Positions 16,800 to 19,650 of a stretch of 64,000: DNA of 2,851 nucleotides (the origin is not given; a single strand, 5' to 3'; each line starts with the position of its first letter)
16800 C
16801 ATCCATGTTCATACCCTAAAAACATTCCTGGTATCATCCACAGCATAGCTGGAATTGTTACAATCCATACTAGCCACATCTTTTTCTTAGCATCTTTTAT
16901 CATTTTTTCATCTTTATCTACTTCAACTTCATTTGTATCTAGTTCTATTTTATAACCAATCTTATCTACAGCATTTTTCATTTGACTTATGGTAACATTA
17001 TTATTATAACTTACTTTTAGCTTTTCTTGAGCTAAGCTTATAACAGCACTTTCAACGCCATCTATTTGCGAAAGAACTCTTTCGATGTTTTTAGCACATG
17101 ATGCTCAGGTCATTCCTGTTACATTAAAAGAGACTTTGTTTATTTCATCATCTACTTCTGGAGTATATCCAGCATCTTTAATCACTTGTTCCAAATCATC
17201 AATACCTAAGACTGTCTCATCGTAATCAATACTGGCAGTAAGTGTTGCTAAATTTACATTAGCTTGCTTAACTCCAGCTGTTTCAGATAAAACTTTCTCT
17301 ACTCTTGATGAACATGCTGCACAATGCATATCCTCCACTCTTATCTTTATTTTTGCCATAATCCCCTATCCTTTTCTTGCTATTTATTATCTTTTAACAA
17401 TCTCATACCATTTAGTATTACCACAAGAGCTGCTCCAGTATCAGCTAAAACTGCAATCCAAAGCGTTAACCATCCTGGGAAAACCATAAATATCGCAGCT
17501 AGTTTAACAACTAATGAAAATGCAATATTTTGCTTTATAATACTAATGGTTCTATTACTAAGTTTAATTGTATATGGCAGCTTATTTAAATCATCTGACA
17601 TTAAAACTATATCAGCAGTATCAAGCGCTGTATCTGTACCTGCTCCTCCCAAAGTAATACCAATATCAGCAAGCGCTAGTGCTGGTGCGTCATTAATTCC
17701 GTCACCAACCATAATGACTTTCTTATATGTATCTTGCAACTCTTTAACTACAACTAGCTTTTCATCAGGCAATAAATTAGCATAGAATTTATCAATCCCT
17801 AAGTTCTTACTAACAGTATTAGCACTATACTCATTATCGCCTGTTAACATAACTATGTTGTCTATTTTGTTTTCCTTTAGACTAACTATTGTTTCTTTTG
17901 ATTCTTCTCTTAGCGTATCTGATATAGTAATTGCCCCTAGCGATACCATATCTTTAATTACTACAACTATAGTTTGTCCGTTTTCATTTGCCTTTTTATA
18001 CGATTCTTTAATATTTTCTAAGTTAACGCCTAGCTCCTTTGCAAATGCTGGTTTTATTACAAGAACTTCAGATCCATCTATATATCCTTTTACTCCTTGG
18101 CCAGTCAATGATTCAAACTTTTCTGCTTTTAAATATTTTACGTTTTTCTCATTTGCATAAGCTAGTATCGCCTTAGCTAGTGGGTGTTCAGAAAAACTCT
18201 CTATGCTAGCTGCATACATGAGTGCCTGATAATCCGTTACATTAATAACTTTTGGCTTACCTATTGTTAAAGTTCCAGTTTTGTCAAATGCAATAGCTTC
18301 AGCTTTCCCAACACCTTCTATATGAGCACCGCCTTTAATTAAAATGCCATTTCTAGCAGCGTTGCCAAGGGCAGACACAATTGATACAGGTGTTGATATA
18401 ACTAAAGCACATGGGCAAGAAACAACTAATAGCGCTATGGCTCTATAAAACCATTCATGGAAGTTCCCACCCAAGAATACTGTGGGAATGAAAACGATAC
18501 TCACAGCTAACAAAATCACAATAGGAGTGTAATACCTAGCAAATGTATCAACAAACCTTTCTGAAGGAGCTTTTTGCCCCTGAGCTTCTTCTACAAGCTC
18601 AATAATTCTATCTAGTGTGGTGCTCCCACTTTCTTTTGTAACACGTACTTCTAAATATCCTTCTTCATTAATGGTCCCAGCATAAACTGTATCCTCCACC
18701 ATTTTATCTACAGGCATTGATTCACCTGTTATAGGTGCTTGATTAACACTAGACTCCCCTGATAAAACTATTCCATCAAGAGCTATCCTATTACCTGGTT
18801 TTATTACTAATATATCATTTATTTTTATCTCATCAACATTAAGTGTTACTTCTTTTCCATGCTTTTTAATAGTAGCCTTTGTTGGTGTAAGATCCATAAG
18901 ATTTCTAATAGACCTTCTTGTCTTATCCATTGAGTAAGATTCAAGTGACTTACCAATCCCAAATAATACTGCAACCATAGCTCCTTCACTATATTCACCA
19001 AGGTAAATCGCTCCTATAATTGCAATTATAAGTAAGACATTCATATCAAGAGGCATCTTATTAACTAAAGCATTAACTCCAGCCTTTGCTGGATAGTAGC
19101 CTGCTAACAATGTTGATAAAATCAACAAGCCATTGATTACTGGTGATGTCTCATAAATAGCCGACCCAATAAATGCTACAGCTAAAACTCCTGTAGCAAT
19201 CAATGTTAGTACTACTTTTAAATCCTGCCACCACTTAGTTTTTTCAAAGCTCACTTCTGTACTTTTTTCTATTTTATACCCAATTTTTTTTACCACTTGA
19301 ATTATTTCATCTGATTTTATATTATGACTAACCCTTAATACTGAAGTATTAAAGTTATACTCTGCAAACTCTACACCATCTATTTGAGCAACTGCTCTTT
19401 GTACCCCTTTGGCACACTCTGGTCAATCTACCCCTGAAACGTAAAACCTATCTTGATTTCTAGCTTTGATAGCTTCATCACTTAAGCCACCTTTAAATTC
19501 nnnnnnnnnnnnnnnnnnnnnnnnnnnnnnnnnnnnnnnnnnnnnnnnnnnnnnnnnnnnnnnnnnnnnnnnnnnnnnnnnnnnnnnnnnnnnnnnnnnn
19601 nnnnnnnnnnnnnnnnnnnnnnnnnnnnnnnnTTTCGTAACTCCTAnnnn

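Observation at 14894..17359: Cu-type P1B-ATPase with an in-frame UGA at the first Cys of an HMA CxxC motif (GMT-U-ASC): candidate selenocysteine metal-binding domain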

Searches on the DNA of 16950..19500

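Call 56: search_rna_families(source=window, start=16950, end=19500, threshold=evalue, max_evalue=10)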
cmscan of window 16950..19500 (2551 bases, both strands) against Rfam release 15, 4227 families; matches with E-value up to 10: 3.
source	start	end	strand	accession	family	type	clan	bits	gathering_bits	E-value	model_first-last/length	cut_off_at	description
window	17069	17154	-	RF01559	DdR1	Gene; snRNA; snoRNA; CD-box;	-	18.7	70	3.3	1-66/66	no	Dictyostelium snoRNA DdR1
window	17164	17230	-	RF01622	ceN22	Gene; snRNA; snoRNA; CD-box;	-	16.5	45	9.5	1-76/76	no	Nematode snoRNA ceN22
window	17048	17157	-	RF01222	sn2417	Gene; snRNA; snoRNA; CD-box;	-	15.8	80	5.3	1-123/123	no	Small nucleolar RNA sn2417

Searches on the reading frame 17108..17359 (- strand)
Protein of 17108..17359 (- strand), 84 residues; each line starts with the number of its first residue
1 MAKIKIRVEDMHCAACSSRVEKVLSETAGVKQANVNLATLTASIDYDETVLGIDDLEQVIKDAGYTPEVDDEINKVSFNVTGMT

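Call 64: list_cluster_members(proteins=[P0001, P0121, window:17108-17359:-, P0128])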
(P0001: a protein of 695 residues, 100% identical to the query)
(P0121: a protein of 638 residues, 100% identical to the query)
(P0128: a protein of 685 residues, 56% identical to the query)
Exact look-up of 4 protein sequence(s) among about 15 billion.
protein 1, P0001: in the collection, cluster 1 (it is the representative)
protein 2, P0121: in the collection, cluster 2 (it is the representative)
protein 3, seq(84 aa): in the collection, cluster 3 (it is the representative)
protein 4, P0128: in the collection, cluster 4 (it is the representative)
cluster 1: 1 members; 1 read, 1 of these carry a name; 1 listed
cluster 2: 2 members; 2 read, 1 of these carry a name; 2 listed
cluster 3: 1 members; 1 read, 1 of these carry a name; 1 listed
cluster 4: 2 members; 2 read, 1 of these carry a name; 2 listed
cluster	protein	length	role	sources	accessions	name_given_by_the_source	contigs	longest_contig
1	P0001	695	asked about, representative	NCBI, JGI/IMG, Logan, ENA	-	Cu+-exporting ATPase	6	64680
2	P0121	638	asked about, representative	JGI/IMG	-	Cd2+/Zn2+-exporting ATPase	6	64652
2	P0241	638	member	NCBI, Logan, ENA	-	-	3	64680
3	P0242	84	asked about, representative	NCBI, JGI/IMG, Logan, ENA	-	Cu+-exporting ATPase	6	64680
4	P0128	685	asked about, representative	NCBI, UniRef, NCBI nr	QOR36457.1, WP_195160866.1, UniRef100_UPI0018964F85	cadmium-translocating P-type ATPase [Clostridium sp. 'deep sea'] | heavy metal translocating P-type ATPase n=1 Tax=Clostridium sp. 'deep sea' TaxID=2779445 ...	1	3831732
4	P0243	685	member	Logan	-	-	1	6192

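Call 65: find_homologous_proteins(query=window:17108-17359:-, max_evalue=0.00001)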
Query seq(84 aa) (84 aa): 13 proteins with E <= 0.00001 among 14 candidates.
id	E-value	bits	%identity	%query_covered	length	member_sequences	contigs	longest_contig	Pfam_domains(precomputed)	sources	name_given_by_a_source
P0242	1.9e-46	172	100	100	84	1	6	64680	PF00403.33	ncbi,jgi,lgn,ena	jgi:Cu+-exporting ATPase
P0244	2.3e-33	131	75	100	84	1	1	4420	PF00403.33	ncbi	-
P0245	2.7e-24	102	64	100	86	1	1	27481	PF00403.33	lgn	-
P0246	3.5e-24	102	65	100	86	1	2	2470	PF00403.33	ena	-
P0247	2.3e-23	99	59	100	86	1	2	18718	PF00403.33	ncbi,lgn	ncbi:MAG: cation transporter [Clostridia bacterium]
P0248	1.0e-22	97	64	100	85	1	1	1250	PF00403.33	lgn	-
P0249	1.3e-22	97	62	100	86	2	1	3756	PF00403.33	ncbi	-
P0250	1.4e-22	97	63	100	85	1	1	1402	PF00403.33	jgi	jgi:Cu+-exporting ATPase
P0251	1.4e-22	97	61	100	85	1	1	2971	PF00403.33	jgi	jgi:Cu+-exporting ATPase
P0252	2.7e-22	96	60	100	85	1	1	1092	PF00403.33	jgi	jgi:Cu+-exporting ATPase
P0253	4.0e-22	95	64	100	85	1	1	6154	PF00403.33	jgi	jgi:Cu+-exporting ATPase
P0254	4.8e-22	95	61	100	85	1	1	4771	PF00403.33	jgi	-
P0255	6.0e-22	95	63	100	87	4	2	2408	PF00403.33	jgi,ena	-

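Call 67: find_encoding_contigs(protein=P0244, flank=4500, max_places=1)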
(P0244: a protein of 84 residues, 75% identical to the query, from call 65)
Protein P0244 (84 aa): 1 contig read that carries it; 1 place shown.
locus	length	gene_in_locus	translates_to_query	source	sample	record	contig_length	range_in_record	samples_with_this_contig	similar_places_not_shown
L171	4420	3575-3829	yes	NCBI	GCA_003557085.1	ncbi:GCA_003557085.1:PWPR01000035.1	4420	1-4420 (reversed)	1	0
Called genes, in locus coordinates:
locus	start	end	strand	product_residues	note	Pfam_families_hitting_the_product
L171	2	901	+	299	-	?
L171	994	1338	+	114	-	PF12840:HTH_20 (faint), PF01022:HTH_5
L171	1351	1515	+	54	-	-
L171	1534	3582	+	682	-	PF00122:E1-E2_ATPase, PF00702:Hydrolase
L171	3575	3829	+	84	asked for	PF00403:HMA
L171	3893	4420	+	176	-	?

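Call 68: find_encoding_contigs(protein=P0249, flank=4000, max_places=1)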
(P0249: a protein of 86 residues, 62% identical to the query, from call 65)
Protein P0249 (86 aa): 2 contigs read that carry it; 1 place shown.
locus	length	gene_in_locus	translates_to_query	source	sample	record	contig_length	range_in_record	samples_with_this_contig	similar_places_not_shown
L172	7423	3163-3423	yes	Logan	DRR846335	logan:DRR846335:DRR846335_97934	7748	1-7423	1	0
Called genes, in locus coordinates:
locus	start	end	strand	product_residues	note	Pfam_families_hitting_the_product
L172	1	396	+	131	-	?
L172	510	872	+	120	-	PF12840:HTH_20 (weak), PF01022:HTH_5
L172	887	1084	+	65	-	-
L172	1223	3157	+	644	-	PF00122:E1-E2_ATPase, PF00702:Hydrolase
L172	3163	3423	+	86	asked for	PF00403:HMA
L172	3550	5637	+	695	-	PF08282:Hydrolase_3 (faint), PF00122:E1-E2_ATPase, PF00702:Hydrolase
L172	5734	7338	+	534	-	PF07969:Amidohydro_3, PF01979:Amidohydro_1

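Call 69: find_encoding_contigs(protein=P0255, flank=3000, max_places=1)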
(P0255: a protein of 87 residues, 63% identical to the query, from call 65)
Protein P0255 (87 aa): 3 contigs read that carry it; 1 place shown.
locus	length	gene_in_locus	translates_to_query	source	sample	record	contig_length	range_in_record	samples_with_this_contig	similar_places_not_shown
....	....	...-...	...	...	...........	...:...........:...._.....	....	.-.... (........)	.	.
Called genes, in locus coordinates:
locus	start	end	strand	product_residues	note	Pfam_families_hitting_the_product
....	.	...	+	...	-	?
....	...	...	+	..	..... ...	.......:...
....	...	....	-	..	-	-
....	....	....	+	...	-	?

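Call 70: find_encoding_contigs(protein=P0246, flank=3000, max_places=1)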
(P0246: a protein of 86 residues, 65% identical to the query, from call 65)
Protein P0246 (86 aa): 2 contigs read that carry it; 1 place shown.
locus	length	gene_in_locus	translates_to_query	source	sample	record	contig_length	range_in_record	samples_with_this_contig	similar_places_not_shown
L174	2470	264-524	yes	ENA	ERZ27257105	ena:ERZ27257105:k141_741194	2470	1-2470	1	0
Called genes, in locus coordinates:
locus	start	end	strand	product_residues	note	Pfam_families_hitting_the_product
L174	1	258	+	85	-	?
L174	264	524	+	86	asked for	PF00403:HMA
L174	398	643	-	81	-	-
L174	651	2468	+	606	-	?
